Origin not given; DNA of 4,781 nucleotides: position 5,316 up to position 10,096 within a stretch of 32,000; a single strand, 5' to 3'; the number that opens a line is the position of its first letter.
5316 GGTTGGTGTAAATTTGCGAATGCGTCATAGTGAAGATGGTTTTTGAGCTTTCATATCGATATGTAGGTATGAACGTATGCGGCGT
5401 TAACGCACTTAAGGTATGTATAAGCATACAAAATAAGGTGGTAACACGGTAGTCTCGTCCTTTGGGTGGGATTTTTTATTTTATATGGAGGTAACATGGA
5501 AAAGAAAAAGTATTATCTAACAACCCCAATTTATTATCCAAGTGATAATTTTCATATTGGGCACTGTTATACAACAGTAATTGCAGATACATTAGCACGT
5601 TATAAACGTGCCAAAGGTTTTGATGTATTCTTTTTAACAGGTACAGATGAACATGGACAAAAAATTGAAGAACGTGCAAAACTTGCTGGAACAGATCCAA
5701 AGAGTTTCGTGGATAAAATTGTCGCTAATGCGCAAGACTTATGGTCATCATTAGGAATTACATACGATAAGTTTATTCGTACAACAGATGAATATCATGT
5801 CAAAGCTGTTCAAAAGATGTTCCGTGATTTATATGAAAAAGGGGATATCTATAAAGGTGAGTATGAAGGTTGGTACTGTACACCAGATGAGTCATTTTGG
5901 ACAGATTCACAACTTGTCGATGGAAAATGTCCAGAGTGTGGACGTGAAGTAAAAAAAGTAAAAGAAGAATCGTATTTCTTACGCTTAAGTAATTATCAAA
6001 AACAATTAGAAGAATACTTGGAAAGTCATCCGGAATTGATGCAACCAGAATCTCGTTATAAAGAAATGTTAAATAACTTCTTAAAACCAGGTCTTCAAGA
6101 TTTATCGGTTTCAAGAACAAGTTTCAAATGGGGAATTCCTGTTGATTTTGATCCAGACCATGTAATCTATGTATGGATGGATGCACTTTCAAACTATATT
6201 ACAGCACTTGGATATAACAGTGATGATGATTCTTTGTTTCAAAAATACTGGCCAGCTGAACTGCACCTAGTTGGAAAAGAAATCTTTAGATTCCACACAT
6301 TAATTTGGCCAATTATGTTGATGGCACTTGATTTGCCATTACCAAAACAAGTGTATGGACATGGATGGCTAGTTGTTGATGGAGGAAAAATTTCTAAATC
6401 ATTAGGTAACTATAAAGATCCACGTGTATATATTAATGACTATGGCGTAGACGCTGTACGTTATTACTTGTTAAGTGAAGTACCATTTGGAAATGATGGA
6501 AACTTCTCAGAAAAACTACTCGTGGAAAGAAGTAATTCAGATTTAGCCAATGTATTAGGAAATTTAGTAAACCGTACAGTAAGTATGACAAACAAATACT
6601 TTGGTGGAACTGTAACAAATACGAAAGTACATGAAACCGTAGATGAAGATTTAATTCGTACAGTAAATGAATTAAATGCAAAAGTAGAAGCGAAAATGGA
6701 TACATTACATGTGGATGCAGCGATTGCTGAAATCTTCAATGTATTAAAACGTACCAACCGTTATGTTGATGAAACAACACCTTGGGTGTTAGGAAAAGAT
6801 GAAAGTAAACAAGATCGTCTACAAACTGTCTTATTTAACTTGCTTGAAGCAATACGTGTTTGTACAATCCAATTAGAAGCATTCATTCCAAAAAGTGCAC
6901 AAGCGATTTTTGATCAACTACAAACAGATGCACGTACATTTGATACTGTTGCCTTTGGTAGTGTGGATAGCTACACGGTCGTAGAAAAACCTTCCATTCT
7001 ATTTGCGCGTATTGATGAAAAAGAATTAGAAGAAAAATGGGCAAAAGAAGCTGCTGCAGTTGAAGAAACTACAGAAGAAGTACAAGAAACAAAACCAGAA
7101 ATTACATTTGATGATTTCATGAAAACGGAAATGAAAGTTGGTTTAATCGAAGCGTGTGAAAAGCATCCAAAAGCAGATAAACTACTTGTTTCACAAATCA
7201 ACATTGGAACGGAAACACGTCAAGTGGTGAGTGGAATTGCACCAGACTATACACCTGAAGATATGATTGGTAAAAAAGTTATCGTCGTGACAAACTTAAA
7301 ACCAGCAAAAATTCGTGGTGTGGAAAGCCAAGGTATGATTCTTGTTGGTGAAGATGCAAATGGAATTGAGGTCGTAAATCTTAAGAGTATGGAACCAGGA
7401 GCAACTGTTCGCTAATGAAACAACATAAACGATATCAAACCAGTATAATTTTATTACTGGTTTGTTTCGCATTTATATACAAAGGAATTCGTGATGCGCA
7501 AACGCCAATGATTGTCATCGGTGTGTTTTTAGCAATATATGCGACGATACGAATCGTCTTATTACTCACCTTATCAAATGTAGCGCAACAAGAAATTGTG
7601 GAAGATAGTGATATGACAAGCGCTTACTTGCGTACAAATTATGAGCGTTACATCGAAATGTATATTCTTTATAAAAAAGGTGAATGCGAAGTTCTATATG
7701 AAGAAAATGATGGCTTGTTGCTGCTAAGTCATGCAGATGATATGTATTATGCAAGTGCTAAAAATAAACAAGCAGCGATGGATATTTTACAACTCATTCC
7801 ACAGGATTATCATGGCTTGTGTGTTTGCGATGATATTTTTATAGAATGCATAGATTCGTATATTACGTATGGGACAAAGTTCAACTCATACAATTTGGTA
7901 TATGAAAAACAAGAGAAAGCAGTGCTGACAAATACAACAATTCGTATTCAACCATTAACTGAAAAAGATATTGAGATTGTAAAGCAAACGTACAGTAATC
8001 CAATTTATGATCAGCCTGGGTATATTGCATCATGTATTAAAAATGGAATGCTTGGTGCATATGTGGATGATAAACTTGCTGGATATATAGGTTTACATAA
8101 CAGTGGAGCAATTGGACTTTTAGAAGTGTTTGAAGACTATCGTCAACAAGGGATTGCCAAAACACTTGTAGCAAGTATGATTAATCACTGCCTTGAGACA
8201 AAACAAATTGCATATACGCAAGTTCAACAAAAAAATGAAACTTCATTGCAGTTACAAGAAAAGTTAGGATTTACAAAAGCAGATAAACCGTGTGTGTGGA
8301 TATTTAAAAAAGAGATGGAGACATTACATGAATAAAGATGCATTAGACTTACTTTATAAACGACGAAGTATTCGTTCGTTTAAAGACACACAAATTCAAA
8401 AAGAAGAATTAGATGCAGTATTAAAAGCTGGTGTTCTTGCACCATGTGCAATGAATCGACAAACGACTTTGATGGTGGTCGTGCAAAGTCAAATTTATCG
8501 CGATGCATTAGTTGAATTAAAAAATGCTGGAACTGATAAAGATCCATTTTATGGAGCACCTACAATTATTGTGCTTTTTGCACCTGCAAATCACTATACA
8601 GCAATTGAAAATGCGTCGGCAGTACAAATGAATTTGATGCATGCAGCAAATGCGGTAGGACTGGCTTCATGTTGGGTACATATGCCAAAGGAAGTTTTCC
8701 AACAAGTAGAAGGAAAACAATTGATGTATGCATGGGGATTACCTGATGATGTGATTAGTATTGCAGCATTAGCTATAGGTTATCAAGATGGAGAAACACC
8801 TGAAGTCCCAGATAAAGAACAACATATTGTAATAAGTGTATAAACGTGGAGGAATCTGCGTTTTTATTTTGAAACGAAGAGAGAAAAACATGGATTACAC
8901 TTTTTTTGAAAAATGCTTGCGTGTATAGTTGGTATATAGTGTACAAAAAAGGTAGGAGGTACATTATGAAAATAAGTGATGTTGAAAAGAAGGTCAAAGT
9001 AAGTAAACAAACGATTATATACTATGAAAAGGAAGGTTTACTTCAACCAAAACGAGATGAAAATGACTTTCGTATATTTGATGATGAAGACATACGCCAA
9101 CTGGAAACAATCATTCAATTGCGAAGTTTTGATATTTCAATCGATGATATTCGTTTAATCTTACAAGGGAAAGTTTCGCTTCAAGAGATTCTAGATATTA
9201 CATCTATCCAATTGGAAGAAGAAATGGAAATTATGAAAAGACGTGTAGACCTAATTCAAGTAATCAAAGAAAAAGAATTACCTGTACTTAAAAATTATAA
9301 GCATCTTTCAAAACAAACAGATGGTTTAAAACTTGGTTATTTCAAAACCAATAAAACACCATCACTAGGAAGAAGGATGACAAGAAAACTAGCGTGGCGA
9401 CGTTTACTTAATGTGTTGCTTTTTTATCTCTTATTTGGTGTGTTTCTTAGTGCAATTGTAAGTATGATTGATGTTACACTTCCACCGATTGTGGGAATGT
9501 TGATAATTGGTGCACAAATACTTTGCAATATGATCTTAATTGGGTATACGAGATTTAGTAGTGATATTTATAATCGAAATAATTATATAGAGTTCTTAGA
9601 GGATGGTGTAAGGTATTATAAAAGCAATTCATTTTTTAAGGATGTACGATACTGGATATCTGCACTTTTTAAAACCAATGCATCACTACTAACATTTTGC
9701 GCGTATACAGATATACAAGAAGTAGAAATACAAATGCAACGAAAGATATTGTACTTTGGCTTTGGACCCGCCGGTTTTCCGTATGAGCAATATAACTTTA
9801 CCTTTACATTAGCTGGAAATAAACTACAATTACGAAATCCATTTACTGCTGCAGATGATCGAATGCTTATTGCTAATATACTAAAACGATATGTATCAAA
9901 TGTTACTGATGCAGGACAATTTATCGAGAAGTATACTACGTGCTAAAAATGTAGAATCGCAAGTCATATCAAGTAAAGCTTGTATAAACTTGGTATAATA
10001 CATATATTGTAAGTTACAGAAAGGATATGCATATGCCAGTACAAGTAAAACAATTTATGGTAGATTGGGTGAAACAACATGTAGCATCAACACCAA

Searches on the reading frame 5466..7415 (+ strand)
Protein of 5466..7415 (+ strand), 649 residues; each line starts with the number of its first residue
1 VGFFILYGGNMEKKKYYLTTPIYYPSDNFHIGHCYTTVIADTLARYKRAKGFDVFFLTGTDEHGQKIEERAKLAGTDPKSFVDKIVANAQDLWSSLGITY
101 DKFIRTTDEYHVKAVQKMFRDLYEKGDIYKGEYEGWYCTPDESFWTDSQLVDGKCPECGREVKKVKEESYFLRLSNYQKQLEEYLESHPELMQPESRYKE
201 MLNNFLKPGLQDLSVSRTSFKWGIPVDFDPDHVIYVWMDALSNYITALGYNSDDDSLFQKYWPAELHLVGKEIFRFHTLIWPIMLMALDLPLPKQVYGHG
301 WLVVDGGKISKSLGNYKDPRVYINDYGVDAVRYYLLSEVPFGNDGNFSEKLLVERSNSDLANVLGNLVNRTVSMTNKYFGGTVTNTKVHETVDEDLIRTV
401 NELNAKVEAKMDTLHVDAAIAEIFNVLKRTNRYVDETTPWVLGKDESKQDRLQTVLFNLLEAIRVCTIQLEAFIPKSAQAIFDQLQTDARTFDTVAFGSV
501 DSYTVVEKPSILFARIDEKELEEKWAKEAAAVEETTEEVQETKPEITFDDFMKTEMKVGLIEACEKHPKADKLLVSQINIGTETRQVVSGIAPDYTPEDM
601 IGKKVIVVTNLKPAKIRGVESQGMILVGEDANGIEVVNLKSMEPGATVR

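Call 9: search_protein_families(library=pfam, proteins=[window:5466-7415:+], max_evalue=0.01)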
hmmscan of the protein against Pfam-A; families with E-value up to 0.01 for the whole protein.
window:5466-7415:+ (649 aa): 6 families
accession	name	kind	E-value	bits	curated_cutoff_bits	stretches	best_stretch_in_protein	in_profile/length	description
PF09334.17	tRNA-synt_1g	-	3.6e-115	385.3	20.1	2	165-371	178-390/391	tRNA synthetases class I (M)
PF00133.28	tRNA-synt_1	-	2.8e-31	109.1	22.7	2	11-226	20-243/414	tRNA synthetases class I (I, L, M and V)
PF01588.26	tRNA_bind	-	3.3e-28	98.1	27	1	556-639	1-87/96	Putative tRNA binding domain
PF01406.26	tRNA-synt_1e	-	2.5e-14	53.8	27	2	16-133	12-126/301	tRNA synthetases class I (C) catalytic domain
PF19303.5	Anticodon_3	-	1.3e-11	45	23.5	1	391-530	9-148/152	Anticodon binding domain of methionyl tRNA ligase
PF08264.19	Anticodon_1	-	7.1e-05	23.2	25.1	1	393-540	1-130/148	Anticodon-binding domain of tRNA ligase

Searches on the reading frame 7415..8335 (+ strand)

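Call 9: search_protein_families(library=pfam, proteins=[window:7415-8335:+], max_evalue=0.01)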
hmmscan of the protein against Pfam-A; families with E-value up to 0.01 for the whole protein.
window:7415-8335:+ (306 aa): 7 families
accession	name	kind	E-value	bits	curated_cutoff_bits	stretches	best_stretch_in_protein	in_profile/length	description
PF13673.13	Acetyltransf_10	-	1.1e-13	51.7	23.6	1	212-293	33-114/128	Acetyltransferase (GNAT) domain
PF08445.16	FR47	-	6.8e-11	42.5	22.1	1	220-295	11-85/86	FR47-like protein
PF00583.31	Acetyltransf_1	-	7.3e-10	39.6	20.7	1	210-286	33-116/116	Acetyltransferase (GNAT) family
PF12746.13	GNAT_acetyltran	-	5.2e-08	33.3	26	1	239-288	189-236/243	GNAT acetyltransferase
PF13508.13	Acetyltransf_7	-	9.9e-07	29.5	27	1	213-287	6-83/84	Acetyltransferase (GNAT) domain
PF08444.16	Gly_acyl_tr_C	-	4.9e-05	23.9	27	1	222-295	11-82/89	Aralkyl acyl-CoA:amino acid N-acyltransferase, C-terminal region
PF13302.13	Acetyltransf_3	-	0.00063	20.9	25.4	1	221-287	65-138/138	Acetyltransferase (GNAT) domain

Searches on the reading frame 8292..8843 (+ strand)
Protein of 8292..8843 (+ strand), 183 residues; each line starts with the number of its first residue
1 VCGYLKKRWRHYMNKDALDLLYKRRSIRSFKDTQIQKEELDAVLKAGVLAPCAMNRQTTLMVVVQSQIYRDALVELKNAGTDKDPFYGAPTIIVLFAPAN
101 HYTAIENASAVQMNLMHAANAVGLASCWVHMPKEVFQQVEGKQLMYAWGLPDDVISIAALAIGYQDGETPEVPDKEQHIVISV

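Call 9: search_protein_families(library=pfam, proteins=[window:8292-8843:+], max_evalue=0.01)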
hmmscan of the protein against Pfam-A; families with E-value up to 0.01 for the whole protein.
window:8292-8843:+ (183 aa): 2 families
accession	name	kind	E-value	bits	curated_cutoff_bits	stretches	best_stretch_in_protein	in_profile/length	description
PF00881.29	Nitroreductase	-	2e-19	70.8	23.5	1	22-164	2-167/167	Nitroreductase family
PF14512.11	TM1586_NiRdase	-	1.8e-07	31.5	27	1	23-69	141-190/215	Putative TM nitroreductase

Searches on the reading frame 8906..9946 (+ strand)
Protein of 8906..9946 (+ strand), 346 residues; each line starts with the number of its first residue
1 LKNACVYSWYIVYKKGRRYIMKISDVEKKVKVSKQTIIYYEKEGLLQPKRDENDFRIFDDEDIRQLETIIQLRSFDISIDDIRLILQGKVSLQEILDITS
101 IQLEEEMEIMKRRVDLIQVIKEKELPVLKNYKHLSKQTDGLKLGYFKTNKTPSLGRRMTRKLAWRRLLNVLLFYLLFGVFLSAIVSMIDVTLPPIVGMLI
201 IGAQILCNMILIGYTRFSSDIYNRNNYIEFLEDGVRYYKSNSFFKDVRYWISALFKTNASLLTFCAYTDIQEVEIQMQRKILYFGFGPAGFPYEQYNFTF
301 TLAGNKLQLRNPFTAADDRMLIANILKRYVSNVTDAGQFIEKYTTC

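Call 9: search_protein_families(library=pfam, proteins=[window:8906-9946:+], max_evalue=0.01)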
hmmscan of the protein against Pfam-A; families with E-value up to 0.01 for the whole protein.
window:8906-9946:+ (346 aa): 2 families
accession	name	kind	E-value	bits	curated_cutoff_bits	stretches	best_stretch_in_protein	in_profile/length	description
PF13411.12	MerR_1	-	3.8e-17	62.6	21.6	1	21-88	1-68/69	MerR HTH family regulatory protein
PF00376.29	MerR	-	1.7e-09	37.8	28.2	1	22-58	1-38/38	MerR family regulatory protein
